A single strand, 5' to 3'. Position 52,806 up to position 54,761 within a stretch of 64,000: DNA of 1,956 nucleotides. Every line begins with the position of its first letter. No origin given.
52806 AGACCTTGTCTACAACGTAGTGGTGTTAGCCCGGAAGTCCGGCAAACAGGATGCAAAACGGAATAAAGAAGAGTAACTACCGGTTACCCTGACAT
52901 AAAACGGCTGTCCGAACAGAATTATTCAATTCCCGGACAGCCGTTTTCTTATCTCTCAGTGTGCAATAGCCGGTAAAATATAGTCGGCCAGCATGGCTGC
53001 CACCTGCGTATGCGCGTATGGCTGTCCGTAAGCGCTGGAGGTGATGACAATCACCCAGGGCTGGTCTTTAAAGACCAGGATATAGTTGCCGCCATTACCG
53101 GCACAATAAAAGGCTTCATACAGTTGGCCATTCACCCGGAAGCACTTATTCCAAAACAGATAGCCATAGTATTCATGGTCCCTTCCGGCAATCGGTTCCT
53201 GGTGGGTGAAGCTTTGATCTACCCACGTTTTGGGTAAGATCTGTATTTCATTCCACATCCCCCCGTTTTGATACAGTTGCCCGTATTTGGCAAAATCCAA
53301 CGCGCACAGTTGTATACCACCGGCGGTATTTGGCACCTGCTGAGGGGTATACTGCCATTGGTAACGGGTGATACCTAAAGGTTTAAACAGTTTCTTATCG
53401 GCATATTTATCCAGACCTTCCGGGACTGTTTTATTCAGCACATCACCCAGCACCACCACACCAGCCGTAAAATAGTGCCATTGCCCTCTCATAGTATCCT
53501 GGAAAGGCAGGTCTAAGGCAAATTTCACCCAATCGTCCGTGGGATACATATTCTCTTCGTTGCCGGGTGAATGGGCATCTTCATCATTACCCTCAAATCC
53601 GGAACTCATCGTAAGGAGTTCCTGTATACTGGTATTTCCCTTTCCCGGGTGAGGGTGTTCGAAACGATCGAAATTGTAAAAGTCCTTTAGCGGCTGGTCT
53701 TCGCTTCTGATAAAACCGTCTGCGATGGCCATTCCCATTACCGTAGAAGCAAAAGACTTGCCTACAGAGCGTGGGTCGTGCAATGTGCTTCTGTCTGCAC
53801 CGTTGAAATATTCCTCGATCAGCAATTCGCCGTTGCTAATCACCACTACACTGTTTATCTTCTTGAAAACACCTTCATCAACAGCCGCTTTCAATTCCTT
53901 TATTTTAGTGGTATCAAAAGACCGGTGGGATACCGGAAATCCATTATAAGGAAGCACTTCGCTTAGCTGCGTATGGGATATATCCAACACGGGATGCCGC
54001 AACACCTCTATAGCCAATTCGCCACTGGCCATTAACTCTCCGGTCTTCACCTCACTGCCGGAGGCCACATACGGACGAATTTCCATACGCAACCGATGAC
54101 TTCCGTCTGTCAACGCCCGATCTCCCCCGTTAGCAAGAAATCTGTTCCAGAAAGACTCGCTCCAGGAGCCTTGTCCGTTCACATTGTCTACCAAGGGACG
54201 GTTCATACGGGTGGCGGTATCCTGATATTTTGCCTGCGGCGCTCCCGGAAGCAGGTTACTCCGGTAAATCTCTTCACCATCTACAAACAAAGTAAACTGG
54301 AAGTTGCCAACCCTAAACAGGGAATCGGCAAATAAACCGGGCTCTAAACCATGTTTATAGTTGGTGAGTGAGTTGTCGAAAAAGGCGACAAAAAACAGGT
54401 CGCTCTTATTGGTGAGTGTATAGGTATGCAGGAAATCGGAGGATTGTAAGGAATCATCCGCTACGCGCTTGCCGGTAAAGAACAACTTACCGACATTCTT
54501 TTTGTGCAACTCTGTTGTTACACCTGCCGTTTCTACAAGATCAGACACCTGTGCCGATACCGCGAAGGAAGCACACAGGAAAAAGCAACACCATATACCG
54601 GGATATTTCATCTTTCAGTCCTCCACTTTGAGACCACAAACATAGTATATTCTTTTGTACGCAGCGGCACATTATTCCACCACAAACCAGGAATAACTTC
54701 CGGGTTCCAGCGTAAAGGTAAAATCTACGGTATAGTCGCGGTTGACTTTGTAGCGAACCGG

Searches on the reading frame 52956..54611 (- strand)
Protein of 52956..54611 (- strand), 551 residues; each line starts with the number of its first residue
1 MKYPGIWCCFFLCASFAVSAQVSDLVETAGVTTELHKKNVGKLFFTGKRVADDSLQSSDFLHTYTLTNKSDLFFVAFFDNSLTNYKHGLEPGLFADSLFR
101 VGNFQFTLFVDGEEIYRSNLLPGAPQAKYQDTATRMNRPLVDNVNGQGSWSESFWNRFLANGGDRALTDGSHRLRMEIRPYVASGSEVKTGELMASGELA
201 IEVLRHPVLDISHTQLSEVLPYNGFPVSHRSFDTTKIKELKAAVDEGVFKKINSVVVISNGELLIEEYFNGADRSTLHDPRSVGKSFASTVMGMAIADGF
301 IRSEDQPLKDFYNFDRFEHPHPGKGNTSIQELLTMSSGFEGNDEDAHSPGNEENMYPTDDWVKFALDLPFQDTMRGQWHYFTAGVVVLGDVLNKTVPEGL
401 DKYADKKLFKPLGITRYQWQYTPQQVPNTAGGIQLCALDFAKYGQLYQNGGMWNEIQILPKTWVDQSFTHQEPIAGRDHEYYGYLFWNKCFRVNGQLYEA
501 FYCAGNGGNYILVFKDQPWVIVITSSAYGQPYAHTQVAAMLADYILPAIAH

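Call 31: search_protein_families(library=pfam, proteins=[window:52956-54611:-], max_evalue=0.0001)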
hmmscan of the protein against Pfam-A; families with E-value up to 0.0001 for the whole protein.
window:52956-54611:- (551 aa): 1 family
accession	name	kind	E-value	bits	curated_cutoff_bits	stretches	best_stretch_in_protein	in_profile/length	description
PF00144.29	Beta-lactamase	-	2.3e-21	76.8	27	1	254-529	18-312/329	Beta-lactamase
